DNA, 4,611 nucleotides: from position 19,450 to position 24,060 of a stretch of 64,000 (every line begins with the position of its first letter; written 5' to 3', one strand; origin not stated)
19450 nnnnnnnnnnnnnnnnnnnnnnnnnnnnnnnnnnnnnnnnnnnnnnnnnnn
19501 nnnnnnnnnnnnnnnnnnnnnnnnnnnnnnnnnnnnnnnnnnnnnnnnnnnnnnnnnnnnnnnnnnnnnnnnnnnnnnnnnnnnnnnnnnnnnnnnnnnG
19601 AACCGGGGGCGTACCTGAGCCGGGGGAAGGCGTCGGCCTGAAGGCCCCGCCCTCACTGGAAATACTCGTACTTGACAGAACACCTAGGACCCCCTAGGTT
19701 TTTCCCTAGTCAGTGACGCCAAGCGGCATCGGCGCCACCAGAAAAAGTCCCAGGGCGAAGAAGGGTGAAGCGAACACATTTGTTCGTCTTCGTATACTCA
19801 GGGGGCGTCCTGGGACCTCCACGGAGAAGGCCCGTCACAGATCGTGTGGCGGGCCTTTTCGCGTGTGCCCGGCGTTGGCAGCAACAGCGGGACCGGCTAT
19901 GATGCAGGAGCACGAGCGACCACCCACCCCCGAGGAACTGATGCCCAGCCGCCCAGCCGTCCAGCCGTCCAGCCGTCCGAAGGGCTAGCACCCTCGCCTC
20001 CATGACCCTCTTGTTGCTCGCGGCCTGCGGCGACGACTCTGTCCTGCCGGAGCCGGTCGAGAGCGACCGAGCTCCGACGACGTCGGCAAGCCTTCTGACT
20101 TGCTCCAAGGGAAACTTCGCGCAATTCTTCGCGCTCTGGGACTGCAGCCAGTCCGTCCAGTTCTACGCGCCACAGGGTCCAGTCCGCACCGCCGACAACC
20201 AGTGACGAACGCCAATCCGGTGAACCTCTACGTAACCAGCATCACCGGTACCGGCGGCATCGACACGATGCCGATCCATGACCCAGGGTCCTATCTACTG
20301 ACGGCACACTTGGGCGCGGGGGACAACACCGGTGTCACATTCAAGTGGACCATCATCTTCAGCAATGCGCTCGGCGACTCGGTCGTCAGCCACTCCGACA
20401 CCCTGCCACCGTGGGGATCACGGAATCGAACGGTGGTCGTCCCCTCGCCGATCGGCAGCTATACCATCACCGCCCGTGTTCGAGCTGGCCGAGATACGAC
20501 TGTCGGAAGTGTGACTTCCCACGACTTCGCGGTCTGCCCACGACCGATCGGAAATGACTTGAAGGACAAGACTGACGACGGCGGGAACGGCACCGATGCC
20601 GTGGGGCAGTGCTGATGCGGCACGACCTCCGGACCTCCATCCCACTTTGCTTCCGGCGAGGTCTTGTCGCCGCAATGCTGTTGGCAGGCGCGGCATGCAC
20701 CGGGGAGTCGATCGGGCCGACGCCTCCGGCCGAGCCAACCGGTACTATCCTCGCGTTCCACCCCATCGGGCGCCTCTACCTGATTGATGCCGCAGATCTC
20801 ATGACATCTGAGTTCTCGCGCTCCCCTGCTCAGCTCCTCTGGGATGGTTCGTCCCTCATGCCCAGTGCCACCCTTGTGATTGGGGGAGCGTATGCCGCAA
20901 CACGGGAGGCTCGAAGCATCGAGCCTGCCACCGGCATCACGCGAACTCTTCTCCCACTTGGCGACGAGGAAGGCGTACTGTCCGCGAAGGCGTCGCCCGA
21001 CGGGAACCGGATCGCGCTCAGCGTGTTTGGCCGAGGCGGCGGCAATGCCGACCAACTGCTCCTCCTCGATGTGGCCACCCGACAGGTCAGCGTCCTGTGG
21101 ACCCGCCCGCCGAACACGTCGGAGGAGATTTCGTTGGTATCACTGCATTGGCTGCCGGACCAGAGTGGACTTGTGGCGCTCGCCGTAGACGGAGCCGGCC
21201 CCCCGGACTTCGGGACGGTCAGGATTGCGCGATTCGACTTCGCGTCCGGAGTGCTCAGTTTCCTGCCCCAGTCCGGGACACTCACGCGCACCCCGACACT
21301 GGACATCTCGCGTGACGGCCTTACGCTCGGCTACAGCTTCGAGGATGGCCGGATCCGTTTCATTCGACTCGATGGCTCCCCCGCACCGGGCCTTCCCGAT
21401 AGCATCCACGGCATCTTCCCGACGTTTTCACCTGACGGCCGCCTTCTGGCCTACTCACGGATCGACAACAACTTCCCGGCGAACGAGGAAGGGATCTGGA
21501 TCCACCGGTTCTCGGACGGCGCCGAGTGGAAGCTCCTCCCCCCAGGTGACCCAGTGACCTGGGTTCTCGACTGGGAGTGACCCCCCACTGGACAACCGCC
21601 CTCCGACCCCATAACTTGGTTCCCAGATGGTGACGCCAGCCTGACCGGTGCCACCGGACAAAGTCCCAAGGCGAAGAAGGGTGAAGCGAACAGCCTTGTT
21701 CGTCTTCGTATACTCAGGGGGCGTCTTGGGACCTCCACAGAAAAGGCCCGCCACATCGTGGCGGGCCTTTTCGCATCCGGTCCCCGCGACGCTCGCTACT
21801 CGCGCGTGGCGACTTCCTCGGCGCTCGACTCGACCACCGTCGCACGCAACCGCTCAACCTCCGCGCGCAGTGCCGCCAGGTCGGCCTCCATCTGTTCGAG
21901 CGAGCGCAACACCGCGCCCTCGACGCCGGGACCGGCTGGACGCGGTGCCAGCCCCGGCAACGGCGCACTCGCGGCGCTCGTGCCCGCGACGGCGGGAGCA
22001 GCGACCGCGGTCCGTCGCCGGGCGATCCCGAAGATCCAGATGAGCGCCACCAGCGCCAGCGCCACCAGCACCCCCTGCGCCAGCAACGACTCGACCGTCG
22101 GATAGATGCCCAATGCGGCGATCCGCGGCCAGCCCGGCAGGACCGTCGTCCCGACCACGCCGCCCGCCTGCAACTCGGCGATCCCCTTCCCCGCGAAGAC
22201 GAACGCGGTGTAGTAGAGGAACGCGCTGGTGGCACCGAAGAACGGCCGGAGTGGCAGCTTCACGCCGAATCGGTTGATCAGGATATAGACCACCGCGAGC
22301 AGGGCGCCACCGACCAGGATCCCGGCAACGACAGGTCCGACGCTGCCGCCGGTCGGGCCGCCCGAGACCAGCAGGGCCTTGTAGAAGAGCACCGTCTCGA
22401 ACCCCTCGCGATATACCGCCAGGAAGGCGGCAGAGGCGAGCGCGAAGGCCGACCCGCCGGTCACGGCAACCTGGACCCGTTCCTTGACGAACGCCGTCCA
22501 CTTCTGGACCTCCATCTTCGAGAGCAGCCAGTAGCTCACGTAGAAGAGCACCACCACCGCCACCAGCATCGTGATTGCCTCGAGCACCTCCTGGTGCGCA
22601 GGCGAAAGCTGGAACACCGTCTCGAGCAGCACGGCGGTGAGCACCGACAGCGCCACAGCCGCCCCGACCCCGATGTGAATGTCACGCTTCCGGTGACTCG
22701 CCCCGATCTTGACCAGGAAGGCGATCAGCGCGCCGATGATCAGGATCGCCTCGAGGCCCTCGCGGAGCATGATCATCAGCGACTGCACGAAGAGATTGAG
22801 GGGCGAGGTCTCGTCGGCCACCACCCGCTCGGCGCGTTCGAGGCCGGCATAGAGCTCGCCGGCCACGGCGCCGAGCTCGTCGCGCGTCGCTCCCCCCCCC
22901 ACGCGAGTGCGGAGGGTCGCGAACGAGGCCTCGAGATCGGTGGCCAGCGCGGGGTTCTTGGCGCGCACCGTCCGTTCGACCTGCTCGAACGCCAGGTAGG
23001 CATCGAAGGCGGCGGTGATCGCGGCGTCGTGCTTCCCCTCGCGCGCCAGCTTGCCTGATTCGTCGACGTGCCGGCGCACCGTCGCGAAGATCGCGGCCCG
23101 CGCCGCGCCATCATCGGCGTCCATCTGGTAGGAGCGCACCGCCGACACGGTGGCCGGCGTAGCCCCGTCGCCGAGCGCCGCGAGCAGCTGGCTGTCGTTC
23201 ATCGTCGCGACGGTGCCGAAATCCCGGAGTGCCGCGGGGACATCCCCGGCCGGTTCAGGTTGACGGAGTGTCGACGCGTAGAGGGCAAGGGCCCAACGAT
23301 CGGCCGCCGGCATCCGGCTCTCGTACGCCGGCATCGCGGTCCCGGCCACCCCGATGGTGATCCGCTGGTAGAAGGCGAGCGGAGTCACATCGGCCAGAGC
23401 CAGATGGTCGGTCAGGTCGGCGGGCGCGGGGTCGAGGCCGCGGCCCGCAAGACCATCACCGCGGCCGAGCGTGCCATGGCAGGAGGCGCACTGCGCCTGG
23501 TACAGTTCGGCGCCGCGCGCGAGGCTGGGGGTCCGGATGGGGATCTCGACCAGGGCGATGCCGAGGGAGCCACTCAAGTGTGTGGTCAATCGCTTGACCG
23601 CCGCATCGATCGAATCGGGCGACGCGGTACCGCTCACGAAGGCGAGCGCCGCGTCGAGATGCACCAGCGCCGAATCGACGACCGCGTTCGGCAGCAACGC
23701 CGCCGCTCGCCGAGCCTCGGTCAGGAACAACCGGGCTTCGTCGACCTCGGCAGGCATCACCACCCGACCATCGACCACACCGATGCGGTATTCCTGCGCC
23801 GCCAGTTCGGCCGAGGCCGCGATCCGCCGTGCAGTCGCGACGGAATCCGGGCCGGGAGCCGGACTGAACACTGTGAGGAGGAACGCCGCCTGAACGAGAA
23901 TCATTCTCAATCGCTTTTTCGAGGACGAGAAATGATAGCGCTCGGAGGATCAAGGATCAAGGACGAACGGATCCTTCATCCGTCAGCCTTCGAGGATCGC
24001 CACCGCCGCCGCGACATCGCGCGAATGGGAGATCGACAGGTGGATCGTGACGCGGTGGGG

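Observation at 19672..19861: Duplicated, independently transcribed structured sRNA with a compensatory base-pair change and an exposed anti-Shine-Dalgarno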

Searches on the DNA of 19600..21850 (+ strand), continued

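Call 51: search_with_rna_model(model_id=R1, sources=[L104, L105, L106], max_evalue=1, filters=off, show_alignments=3)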
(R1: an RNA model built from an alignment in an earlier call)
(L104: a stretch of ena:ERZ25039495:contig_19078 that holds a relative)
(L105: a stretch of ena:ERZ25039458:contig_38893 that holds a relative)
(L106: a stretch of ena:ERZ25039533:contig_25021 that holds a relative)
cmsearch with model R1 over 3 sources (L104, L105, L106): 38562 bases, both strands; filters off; matches with E-value up to 1: 13.
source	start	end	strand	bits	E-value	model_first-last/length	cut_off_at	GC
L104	6942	7021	+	98.6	1.7e-25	1-80/80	no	0.56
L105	6942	7021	+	98.3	2e-25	1-80/80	no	0.57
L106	7045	7124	+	93.3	5.2e-24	1-80/80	no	0.61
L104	6948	7027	-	15.8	0.036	1-80/80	no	0.56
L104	8070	8106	+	14.7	0.075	1-80/80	no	0.68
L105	7030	7064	-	14.2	0.099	1-80/80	no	0.63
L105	11751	11799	-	12.4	0.33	1-80/80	no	0.71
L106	7051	7130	-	12.3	0.36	1-80/80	no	0.59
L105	6948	7027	-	11.9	0.46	1-80/80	no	0.59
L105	1003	1076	+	11.7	0.51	1-80/80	no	0.74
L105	7024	7058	+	11.6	0.54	1-80/80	no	0.69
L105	12257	12311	+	11.5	0.6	1-80/80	no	0.76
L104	4472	4529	+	11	0.81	1-80/80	no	0.72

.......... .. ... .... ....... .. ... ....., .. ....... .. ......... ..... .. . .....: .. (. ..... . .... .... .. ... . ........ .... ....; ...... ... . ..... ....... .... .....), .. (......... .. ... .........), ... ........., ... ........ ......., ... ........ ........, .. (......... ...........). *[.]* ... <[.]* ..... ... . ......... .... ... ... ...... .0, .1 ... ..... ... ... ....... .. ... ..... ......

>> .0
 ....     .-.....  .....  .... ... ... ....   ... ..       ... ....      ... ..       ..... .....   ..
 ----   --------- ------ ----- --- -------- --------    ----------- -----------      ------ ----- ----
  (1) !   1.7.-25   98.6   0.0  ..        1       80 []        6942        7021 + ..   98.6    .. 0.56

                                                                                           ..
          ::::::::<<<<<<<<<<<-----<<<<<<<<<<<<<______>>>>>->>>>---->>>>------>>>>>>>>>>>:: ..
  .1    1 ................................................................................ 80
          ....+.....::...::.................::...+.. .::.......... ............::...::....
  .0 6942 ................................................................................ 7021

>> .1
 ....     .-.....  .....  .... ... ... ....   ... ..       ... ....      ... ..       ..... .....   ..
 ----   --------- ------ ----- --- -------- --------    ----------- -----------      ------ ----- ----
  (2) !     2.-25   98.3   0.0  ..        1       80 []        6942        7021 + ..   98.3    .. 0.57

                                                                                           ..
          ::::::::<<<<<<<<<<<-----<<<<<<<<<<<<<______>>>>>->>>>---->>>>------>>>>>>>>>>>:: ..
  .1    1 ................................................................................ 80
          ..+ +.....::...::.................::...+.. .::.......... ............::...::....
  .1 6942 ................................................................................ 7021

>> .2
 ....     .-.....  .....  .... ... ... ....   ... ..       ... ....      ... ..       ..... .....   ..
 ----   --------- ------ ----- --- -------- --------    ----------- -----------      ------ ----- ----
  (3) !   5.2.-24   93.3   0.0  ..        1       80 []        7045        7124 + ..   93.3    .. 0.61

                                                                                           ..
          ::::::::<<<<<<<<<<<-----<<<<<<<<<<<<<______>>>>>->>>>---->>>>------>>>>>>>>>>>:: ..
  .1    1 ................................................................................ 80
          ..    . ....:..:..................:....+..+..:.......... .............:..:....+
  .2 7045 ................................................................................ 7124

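Call 72: search_with_rna_model(model_id=R1, sources=[L107, L108, L109], max_evalue=1, filters=off)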
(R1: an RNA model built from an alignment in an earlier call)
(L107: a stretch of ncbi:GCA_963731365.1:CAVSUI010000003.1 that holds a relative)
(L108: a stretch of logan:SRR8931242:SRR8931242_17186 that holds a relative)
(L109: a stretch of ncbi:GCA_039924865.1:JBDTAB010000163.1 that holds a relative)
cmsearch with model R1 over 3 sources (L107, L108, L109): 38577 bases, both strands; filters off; matches with E-value up to 1: 2.
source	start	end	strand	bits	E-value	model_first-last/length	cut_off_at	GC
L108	3094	3138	+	12.9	0.23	1-80/80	no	0.42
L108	9484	9523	+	11.9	0.45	1-80/80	no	0.57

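Call 78: search_with_rna_model(model_id=R1, sources=[L110, L111, L112, L113], max_evalue=0.01, filters=off, show_alignments=6)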
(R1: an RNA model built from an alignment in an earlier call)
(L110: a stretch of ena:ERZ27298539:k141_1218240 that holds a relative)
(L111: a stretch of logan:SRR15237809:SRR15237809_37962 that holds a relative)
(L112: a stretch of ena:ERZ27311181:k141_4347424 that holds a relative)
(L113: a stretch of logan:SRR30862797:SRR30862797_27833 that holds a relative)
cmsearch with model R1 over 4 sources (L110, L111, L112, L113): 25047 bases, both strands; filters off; matches with E-value up to 0.01: 4.
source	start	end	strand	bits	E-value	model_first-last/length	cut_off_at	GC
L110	3937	4016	+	101.5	1.6e-26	1-80/80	no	0.55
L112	4036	4115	+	100.9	2.4e-26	1-80/80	no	0.57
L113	3923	4002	+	99.9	4.4e-26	1-80/80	no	0.57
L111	1517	1596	+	97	2.9e-25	1-80/80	no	0.57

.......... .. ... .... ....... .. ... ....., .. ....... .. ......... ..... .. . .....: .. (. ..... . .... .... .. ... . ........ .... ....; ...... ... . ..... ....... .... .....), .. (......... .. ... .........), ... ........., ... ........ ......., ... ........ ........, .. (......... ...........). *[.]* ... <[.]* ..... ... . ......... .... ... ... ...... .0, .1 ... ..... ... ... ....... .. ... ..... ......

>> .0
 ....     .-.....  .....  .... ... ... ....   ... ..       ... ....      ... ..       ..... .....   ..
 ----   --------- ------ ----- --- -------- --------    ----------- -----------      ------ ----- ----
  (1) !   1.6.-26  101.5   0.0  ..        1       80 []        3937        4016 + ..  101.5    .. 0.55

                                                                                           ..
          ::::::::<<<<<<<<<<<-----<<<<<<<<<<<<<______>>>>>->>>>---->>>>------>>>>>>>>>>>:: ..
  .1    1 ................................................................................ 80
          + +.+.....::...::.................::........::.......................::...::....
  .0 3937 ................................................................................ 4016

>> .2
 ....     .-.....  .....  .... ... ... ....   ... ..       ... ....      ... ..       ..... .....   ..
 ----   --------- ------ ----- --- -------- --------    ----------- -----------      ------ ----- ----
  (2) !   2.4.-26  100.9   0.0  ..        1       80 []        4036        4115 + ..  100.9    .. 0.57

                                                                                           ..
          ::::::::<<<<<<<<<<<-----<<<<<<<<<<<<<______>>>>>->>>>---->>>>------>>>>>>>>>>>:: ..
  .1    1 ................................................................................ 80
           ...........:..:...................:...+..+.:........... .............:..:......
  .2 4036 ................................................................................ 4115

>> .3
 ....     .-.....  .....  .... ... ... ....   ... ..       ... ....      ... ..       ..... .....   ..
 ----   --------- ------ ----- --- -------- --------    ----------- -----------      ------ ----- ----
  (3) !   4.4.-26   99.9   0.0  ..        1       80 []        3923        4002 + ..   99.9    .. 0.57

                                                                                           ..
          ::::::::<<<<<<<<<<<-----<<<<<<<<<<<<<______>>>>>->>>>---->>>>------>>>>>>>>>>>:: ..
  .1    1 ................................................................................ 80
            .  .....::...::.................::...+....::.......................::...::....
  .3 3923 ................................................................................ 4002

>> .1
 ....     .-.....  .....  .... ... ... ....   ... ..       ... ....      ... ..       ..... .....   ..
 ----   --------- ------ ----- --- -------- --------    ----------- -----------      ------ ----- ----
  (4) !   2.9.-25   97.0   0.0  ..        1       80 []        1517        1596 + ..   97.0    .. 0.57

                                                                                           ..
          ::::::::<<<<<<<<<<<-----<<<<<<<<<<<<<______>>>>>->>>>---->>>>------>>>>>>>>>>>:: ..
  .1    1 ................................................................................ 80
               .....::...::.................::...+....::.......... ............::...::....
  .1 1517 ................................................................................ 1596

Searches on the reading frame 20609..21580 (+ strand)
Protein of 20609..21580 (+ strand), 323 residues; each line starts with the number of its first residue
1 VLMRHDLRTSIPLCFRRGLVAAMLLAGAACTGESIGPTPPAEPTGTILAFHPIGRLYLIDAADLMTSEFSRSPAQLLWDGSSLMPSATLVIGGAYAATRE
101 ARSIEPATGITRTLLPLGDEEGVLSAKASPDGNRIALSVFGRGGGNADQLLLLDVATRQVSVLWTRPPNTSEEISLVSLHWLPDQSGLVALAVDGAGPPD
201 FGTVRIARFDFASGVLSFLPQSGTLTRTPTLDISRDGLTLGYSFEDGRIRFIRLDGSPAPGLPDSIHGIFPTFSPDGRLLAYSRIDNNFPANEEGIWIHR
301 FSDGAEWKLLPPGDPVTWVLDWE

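Call 12: search_protein_families(library=pfam, proteins=[window:20609-21580:+])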
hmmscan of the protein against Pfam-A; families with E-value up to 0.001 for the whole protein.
window:20609-21580:+ (323 aa): 1 family
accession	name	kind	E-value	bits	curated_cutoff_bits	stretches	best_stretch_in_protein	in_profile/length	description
PF07676.18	PD40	-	7.5e-06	26.2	20.9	0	267-284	10-27/38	WD40-like Beta Propeller Repeat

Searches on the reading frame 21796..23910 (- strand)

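Call 12: search_protein_families(library=pfam, proteins=[window:21796-23910:-])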
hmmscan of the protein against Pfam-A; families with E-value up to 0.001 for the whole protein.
window:21796-23910:- (704 aa): 3 families
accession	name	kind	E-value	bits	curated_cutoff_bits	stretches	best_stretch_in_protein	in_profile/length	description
PF03239.20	FTR1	-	5.9e-27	95.1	25.3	1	376-581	3-210/284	Iron permease FTR1 family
PF13442.11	Cytochrome_CBB3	-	1.7e-12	47.9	27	1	130-211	3-67/68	Cytochrome C oxidase, cbb3-type, subunit III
PF00034.26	Cytochrom_C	-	4.6e-08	34.7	21.3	1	131-214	2-88/90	Cytochrome c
